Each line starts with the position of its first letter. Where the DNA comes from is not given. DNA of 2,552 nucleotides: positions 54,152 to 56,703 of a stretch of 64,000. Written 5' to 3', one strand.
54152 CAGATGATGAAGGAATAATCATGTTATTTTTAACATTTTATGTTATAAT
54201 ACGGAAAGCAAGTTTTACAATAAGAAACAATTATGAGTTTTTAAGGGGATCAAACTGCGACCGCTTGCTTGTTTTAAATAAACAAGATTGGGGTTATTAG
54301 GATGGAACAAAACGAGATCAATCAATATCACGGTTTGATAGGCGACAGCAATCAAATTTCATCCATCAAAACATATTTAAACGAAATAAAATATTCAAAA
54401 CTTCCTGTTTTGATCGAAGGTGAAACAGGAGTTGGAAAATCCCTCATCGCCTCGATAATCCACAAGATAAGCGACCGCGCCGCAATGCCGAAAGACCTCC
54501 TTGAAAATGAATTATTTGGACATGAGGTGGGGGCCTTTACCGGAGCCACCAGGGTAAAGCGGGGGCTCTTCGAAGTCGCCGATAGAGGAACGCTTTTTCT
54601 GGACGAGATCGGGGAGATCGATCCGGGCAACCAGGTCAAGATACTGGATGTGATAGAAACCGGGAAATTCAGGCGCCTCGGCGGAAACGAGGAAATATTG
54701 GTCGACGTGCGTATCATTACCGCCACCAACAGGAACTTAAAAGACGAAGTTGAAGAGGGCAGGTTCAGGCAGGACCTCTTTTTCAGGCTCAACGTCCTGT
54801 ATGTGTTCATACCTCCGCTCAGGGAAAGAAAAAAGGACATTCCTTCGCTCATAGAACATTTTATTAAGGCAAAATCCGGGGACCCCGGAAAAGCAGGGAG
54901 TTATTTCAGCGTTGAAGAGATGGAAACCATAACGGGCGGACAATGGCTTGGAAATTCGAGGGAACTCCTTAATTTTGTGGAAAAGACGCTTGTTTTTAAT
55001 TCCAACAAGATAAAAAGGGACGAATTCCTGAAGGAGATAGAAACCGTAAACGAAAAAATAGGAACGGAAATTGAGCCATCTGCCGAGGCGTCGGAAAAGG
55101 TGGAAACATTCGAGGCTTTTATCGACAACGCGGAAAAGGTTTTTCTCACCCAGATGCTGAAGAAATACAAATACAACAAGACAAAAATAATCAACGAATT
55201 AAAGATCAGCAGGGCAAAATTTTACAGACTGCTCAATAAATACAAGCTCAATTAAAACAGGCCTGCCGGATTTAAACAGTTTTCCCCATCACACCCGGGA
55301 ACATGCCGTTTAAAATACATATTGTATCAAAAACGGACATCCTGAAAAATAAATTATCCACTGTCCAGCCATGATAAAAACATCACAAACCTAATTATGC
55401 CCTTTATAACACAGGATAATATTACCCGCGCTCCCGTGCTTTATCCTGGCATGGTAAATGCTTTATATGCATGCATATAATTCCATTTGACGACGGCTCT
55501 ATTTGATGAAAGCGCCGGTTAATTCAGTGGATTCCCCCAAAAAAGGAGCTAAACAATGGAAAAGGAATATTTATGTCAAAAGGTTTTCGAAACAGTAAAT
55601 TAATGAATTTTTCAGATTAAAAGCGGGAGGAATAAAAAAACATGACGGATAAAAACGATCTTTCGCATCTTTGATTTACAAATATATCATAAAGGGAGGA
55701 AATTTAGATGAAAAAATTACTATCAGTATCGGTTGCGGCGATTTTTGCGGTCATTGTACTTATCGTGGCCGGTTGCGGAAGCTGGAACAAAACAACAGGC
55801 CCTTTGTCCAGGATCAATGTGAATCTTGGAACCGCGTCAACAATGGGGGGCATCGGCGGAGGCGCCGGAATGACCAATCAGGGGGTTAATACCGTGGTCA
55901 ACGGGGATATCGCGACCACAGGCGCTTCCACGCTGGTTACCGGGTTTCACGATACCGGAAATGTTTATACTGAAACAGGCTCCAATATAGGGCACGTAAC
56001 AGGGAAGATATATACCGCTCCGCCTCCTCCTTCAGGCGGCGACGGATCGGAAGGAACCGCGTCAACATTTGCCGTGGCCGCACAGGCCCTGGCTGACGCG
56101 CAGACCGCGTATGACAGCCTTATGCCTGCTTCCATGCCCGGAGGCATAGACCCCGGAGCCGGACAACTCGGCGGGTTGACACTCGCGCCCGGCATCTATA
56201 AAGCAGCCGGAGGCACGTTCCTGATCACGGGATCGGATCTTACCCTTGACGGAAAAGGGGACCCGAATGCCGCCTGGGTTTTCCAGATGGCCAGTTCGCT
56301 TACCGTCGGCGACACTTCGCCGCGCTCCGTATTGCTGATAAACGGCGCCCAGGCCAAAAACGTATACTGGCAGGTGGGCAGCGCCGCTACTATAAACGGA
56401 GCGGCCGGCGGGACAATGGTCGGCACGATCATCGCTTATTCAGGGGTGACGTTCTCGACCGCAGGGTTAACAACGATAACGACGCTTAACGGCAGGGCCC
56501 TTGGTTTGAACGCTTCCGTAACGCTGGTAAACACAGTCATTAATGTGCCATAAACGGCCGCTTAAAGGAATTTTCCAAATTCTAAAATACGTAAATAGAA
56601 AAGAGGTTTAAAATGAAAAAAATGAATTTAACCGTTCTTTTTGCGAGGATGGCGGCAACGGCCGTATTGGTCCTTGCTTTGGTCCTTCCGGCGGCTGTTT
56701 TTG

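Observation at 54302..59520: PspF-like sigma-54 activator flanked by two paralogous UAS + -24/-12 promoter cassettes, one fused to a decayed gene start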

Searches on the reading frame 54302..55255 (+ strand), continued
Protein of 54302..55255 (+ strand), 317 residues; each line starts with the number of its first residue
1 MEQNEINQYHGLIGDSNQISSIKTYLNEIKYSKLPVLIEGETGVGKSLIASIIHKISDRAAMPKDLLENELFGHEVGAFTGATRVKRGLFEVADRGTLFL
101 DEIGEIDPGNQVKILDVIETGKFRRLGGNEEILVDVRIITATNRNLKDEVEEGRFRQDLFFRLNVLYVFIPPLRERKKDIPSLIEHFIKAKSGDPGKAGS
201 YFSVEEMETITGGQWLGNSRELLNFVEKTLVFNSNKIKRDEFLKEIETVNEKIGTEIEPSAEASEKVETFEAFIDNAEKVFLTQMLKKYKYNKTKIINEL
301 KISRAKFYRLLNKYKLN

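Call 14: find_encoding_contigs(protein=P0009, flank=10000, max_places=2)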
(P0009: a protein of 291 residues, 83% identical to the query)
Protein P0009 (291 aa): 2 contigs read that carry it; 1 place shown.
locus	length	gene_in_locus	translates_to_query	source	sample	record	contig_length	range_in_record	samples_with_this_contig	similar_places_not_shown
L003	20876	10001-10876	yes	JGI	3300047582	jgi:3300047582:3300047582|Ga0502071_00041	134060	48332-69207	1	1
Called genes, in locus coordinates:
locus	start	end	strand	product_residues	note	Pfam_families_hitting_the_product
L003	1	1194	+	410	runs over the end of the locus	PF01979:Amidohydro_1, PF07969:Amidohydro_3 (weak)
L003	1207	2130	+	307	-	PF01261:AP_endonuc_2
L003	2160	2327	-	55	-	-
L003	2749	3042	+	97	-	PF09723:Zn_ribbon_8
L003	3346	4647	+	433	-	PF00483:NTP_transferase, PF01128:IspD, PF02348:CTP_transf_3, PF12804:NTP_transf_3, PF00132:Hexapep, PF25084:LbH_EIF2B (weak), PF25087:GMPPB_C (weak), PF00132:Hexapep, +1 more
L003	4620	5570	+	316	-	PF13793:Pribosyltran_N, PF00156:Pribosyltran, PF14572:Pribosyl_synth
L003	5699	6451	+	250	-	-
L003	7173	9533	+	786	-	PF01663:Phosphodiest (weak), PF03372:Exo_endo_phos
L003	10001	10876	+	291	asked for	PF00158:Sigma54_activat, PF07728:AAA_5 (weak), PF14532:Sigma54_activ_2, PF25601:AAA_lid_14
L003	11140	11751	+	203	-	-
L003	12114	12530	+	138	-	PF00072:Response_reg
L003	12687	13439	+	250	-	-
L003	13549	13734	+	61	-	-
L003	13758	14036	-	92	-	-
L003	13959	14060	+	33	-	-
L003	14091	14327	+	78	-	-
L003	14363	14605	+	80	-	PF00072:Response_reg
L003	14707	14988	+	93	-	-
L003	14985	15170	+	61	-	-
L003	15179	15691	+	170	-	-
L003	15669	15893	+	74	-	-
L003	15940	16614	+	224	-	-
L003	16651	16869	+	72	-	PF11154:DUF2934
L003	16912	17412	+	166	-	-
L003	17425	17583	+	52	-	PF18919:DUF5670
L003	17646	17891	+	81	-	PF20334:DUF6629 (weak)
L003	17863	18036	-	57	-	-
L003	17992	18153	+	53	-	-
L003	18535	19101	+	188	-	PF01195:Pept_tRNA_hydro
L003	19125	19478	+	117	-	PF03934:T2SSK (faint), PF12836:HHH_3, PF14520:HHH_5 (faint), PF00633:HHH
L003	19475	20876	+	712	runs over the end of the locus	PF13567:DUF4131, PF03772:Competence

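Call 15: find_encoding_contigs(protein=P0006, flank=10000, max_places=2)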
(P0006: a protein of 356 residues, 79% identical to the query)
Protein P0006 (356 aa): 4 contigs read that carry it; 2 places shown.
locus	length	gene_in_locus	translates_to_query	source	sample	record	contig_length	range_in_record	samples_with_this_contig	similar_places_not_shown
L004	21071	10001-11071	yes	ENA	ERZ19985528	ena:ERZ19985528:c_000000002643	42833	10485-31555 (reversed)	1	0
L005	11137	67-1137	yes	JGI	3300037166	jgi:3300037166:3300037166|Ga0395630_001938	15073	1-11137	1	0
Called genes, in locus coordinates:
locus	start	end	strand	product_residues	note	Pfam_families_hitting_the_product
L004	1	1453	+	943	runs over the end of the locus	PF00690:Cation_ATPase_N, PF00122:E1-E2_ATPase, PF00702:Hydrolase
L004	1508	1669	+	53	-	PF00301:Rubredoxin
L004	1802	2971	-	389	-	PF00654:Voltage_CLC, PF00571:CBS (weak)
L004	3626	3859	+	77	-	-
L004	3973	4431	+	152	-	-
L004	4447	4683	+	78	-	-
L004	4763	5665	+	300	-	PF14559:TPR_19 (faint)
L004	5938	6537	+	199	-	-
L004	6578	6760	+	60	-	-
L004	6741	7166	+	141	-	PF00072:Response_reg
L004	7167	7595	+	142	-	-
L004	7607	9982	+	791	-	PF01663:Phosphodiest, PF03372:Exo_endo_phos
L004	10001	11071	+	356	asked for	PF00158:Sigma54_activat, PF14532:Sigma54_activ_2, PF00004:AAA (faint), PF07728:AAA_5 (weak), PF25601:AAA_lid_14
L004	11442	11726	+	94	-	-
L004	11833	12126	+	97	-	-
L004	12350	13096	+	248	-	PF05239:PRC (faint)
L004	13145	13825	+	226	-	-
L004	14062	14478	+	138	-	PF00072:Response_reg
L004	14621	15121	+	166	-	-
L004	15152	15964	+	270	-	PF11999:Ice_binding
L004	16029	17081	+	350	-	-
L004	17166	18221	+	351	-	PF13505:OMP_b-brl, PF05359:DUF748 (faint), PF00691:OmpA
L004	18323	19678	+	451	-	PF00072:Response_reg, PF00512:HisKA (weak), PF02518:HATPase_c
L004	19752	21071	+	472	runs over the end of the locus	PF00072:Response_reg, PF00512:HisKA, PF02518:HATPase_c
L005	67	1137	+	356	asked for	PF00158:Sigma54_activat, PF14532:Sigma54_activ_2, PF00004:AAA (faint), PF07728:AAA_5 (weak), PF25601:AAA_lid_14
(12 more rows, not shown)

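Call 16: find_encoding_contigs(protein=P0016, flank=10000, max_places=2)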
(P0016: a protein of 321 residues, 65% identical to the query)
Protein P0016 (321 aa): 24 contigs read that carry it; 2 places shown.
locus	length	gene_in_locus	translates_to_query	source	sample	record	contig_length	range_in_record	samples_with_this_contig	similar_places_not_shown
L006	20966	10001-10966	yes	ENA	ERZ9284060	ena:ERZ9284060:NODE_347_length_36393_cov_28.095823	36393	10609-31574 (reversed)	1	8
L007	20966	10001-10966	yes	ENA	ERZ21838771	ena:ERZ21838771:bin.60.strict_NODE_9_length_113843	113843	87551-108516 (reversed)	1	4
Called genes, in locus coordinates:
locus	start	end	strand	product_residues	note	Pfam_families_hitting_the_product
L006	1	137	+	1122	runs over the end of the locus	PF13860:FlgD_ig (faint)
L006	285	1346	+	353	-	PF04055:Radical_SAM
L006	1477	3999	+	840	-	PF01339:CheB_methylest, PF03705:CheR_N, PF01739:CheR, PF13426:PAS_9 (faint), PF13596:PAS_10, PF00989:PAS, PF08448:PAS_4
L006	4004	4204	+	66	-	-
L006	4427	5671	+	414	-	PF00512:HisKA, PF02518:HATPase_c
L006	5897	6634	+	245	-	PF00072:Response_reg, PF00165:HTH_AraC (weak), PF12833:HTH_18, PF00165:HTH_AraC (weak)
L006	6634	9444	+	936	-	PF00989:PAS, PF08448:PAS_4, PF13426:PAS_9, PF00989:PAS, PF08448:PAS_4, PF13426:PAS_9, PF00989:PAS, PF13426:PAS_9, +6 more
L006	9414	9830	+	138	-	PF00072:Response_reg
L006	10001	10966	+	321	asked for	PF00158:Sigma54_activat, PF14532:Sigma54_activ_2, PF07728:AAA_5 (faint), PF25601:AAA_lid_14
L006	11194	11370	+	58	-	-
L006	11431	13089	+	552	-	-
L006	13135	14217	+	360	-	PF13505:OMP_b-brl, PF00691:OmpA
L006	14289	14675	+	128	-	PF00072:Response_reg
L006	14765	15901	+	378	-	PF11999:Ice_binding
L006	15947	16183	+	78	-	PF00691:OmpA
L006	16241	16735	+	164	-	-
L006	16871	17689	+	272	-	PF11999:Ice_binding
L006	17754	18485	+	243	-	-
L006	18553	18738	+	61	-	PF05532:CsbD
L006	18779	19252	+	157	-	-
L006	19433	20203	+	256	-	-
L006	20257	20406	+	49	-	PF18919:DUF5670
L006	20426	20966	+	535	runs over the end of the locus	PF01663:Phosphodiest (weak)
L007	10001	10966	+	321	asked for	PF00158:Sigma54_activat, PF14532:Sigma54_activ_2, PF07728:AAA_5 (faint), PF25601:AAA_lid_14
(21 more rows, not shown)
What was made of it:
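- In L006 a PAS histidine kinase and a 138-aa receiver lie directly upstream of the activator gene (call 16).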

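Call 17: find_encoding_contigs(protein=P0012, flank=10000, max_places=2)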
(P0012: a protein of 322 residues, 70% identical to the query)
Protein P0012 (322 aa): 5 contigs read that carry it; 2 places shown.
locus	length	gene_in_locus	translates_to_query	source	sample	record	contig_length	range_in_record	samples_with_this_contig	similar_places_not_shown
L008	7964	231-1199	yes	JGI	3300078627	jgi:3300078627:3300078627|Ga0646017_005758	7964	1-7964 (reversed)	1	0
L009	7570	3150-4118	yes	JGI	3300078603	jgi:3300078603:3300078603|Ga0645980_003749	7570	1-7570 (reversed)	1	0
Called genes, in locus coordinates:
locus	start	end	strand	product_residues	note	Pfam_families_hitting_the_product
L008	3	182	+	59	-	?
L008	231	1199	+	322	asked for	PF00158:Sigma54_activat, PF14532:Sigma54_activ_2, PF07728:AAA_5 (weak), PF25601:AAA_lid_14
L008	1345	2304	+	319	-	PF00158:Sigma54_activat, PF14532:Sigma54_activ_2, PF07724:AAA_2 (weak), PF00004:AAA (weak), PF07728:AAA_5 (weak), PF25601:AAA_lid_14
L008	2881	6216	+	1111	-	-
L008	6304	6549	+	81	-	-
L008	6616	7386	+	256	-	-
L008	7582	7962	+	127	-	?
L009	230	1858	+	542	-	PF01663:Phosphodiest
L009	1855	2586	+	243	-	PF03372:Exo_endo_phos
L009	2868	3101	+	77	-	-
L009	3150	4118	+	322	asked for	PF00158:Sigma54_activat, PF14532:Sigma54_activ_2, PF07728:AAA_5 (weak), PF25601:AAA_lid_14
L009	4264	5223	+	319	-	PF00158:Sigma54_activat, PF14532:Sigma54_activ_2, PF07724:AAA_2 (weak), PF00004:AAA (weak), PF07728:AAA_5 (weak), PF25601:AAA_lid_14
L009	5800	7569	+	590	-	?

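Call 25: find_related_loci(query=P0002, collection=genome_contigs, flank=10000)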
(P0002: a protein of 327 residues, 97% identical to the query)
Query P0002 (327 aa) in genome_contigs; peptide patterns used: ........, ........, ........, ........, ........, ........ (x = any residue, [..] = any of these).
599 stretches matched a pattern (row limit reached: there are more); 588 encode a relative of the query (tblastn E <= 1e-3); the best 80 are kept; 80 distinct loci.
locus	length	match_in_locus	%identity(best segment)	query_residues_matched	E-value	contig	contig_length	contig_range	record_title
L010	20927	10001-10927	41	10-327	2e-79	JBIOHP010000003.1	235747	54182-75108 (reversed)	MAG: Bacteroidota bacterium isolate GcC11-5 k141_336599_length_235747_cov_88.9918, whole genome shotgun sequence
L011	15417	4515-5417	43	9-324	3e-78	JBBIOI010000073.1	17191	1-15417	MAG: Deltaproteobacteria bacterium isolate TCS170221_bin_276 NODE_2790_length_17191_cov_2.76143, whole genome shotgun se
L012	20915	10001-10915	42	12-325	3e-76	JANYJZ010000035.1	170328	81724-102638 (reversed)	MAG: Ignavibacteriae bacterium isolate GL140_4_metabinner_9 GL140_4_k141_554193, whole genome shotgun sequence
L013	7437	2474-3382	43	11-322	2e-75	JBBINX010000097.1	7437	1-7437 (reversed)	MAG: Ignavibacteriales bacterium isolate PGF172224_bin_266 NODE_4514_length_7437_cov_12.859388, whole genome shotgun seq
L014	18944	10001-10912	42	12-324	6e-75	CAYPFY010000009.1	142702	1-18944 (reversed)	MAG TPA_asm: uncultured Chlorobiaceae bacterium isolate binchicken_co185_251 genome assembly, contig: NODE_139_length_14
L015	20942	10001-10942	43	12-324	1e-73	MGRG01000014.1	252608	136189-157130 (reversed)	MAG: Deltaproteobacteria bacterium RIFCSPHIGHO2_01_FULL_43_49 rifcsphigho2_01_scaffold_83, whole genome shotgun sequence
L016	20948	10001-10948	42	8-326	9e-73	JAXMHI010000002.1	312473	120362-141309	MAG: bacterium isolate STL-UBA2 C4.194.fa-2, whole genome shotgun sequence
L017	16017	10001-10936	43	6-325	2e-72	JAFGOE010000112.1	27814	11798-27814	MAG: candidate division KSB1 bacterium isolate Zod_Metabat.605 k87_10244811, whole genome shotgun sequence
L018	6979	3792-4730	41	12-325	1e-71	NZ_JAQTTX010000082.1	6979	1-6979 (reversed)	MAG: Halothiobacillus sp. isolate STB_50 NODE_31375_length_6979_cov_6.879451_Sandtown_B, whole genome shotgun sequence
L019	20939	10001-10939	41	9-327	9e-72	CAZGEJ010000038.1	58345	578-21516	MAG TPA_asm: uncultured Candidatus Binatia bacterium isolate binchicken_co319_203 genome assembly, contig: NODE_702_leng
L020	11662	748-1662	41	11-324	1e-71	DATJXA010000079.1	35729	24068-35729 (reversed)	MAG TPA_asm: Bacteroidota bacterium isolate SMAG_U15114 k141_2790870, whole genome shotgun sequence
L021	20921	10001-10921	39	9-326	3e-71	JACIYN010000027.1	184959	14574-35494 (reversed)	MAG: Desulfacinum sp. isolate MAG-79 Desulfacinum_C3_bin37_Scaffold_27, whole genome shotgun sequence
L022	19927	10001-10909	40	13-324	6e-71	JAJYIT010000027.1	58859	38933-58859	MAG: Bacteroidetes bacterium isolate DBS2-1.bin131 NODE_849_length_58859_cov_7.431468, whole genome shotgun sequence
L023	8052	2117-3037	41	12-326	4e-71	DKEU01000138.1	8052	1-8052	MAG TPA_asm: Desulfovibrionaceae bacterium UBA6814 UBA6814_contig_38536, whole genome shotgun sequence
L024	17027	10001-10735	47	3-244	2e-70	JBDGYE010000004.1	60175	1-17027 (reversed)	MAG: Gemmatimonadota bacterium isolate M3-30_Bin_363 M3-30_Bin_363_scaffold_474, whole genome shotgun sequence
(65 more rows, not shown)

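Call 33: find_encoding_contigs(protein=P0028, flank=10000, max_places=1)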
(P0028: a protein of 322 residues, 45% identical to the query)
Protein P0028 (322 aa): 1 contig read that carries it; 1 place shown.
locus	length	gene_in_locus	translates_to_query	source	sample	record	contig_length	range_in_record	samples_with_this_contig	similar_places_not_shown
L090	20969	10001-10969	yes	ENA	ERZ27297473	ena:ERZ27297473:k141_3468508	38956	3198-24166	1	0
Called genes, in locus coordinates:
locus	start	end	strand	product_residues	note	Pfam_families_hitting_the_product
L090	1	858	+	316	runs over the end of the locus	PF14257:DUF4349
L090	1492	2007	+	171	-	-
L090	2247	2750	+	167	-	PF15956:DUF4760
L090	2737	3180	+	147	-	-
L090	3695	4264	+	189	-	-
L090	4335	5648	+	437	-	-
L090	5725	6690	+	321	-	-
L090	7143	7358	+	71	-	-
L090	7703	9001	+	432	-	-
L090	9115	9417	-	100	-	-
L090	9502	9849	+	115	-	PF07238:PilZ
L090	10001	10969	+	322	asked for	PF00158:Sigma54_activat, PF14532:Sigma54_activ_2, PF07728:AAA_5 (weak), PF25601:AAA_lid_14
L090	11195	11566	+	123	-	PF00072:Response_reg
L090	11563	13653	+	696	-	PF01627:Hpt, PF02895:H-kinase_dim, PF02518:HATPase_c, PF01584:CheW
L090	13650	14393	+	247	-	-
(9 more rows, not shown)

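Call 34: find_encoding_contigs(protein=P0026, flank=10000, max_places=1)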
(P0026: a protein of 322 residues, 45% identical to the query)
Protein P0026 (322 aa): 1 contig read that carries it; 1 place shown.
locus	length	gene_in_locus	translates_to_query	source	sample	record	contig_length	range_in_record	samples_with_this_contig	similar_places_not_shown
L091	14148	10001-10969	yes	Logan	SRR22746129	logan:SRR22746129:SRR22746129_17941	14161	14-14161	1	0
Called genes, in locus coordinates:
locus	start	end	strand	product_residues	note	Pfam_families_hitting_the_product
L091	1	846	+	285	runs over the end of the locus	?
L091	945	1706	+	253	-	PF00121:TIM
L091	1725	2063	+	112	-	PF03840:SecG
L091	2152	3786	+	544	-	PF00496:SBP_bac_5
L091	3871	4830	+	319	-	PF01545:Cation_efflux, PF16916:ZT_dimer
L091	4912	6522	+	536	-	PF05231:MASE1, PF00512:HisKA, PF02518:HATPase_c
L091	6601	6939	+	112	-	PF07238:PilZ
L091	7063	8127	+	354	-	-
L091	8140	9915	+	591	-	PF02518:HATPase_c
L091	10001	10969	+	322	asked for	PF00158:Sigma54_activat, PF14532:Sigma54_activ_2, PF00004:AAA (weak), PF07728:AAA_5, PF25601:AAA_lid_14, PF02954:HTH_8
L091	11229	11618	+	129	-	PF00072:Response_reg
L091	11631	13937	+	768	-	PF02895:H-kinase_dim (faint), PF01627:Hpt, PF02518:HATPase_c, PF01584:CheW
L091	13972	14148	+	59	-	?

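Call 72: search_protein_families(library=pfam, proteins=[P0002], max_evalue=10)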
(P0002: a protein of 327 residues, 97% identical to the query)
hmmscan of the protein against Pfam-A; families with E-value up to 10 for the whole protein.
P0002 (327 aa): 17 families
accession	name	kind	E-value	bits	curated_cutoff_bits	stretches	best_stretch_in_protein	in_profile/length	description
PF00158.32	Sigma54_activat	-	3.1e-62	209.6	20.2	1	12-177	1-166/168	Sigma-54 interaction domain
PF14532.12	Sigma54_activ_2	-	5.7e-23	82.1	25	1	13-183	1-138/138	Sigma-54 interaction domain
PF25601.1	AAA_lid_14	-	3.3e-12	46.5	27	1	184-259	1-77/87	AAA+ ATPase lid domain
PF07728.20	AAA_5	-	7.7e-06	26.4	22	1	35-156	1-125/139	AAA domain (dynein-related subfamily)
PF00004.35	AAA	-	0.00023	22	21.2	1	36-171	1-129/131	ATPase family associated with various cellular activities (AAA)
PF07724.20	AAA_2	-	0.00027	21.4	27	1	36-164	6-135/166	AAA domain (Cdc48 subfamily)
PF01078.27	Mg_chelatase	-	0.0011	18.8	20.3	1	91-131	93-133/207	Magnesium chelatase, subunit ChlI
PF13191.12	AAA_16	-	0.0076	17.2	32.6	1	16-67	6-58/167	AAA ATPase domain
PF00493.29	MCM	-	0.0079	15.8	23.3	1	32-131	56-148/224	MCM P-loop domain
PF04851.21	ResIII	-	0.016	15.5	22.5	1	16-56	6-47/164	Type III restriction enzyme, res subunit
PF07374.17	DUF1492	-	0.024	15.2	21.5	1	246-323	17-94/100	Protein of unknown function (DUF1492)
PF02954.25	HTH_8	-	0.026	14.7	22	1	285-324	3-42/42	Bacterial regulatory protein, Fis family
PF12775.13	AAA_7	-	0.042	13.8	25.8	1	21-58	21-58/181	P-loop containing dynein motor region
PF13401.12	AAA_22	-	0.043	14.6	27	1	33-77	5-33/130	AAA domain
PF02796.21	HTH_7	-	0.1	13.2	23.8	1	300-323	21-44/45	Helix-turn-helix domain of resolvase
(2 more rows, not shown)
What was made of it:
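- The HTH match is below Pfam's threshold (call 72).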

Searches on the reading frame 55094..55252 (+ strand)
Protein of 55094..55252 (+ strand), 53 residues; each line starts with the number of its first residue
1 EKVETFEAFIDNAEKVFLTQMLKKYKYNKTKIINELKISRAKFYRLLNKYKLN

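Call 72: search_protein_families(library=pfam, proteins=[window:55094-55252:+], max_evalue=10)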
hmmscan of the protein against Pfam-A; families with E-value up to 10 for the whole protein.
seq(53 aa): 4 families
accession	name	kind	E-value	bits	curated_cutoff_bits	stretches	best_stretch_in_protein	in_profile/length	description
PF02954.25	HTH_8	-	0.0008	19.5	22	1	11-50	3-42/42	Bacterial regulatory protein, Fis family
PF07374.17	DUF1492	-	0.0049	17.5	21.5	1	10-49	55-94/100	Protein of unknown function (DUF1492)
PF02796.21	HTH_7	-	0.006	17.1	23.8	1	26-49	21-44/45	Helix-turn-helix domain of resolvase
PF21913.1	ORC6_2nd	-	0.093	13.7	27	1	17-50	51-84/87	ORC6 second cyclin-like domain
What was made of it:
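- On Bacterial enhancer-binding protein (bEBP): HTH_8 scores 19.5 bits against a cut-off of 22 but covers model positions 3-42 of 42 (call 72).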

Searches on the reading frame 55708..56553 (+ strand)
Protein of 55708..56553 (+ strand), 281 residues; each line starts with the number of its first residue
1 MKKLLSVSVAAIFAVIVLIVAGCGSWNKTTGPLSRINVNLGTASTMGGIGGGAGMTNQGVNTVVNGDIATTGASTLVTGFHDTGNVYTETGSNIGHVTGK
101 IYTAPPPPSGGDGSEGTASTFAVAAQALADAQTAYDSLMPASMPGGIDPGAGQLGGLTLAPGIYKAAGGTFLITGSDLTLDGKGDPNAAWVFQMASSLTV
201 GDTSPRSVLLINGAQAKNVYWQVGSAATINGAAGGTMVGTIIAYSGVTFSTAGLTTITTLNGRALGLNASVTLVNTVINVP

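Call 6: search_protein_families(library=pfam, proteins=[window:55708-56553:+], max_evalue=0.01)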
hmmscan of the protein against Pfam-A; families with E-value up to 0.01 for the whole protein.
window:55708-56553:+ (281 aa): 1 family
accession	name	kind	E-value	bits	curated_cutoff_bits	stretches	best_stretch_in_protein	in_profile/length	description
PF11999.13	Ice_binding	-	9.3e-56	189.2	28.7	1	50-279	2-208/208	Ice-binding-like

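Call 7: search_protein_families(library=ncbifam, proteins=[window:55708-56553:+], max_evalue=0.01)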
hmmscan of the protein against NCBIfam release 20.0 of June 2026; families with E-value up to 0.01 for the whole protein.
window:55708-56553:+ (281 aa): 1 family
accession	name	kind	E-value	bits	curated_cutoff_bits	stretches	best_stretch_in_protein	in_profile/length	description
NF045625.1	IBP_CFB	equivalog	3.2e-19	69.3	400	1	38-277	66-274/275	ice-binding protein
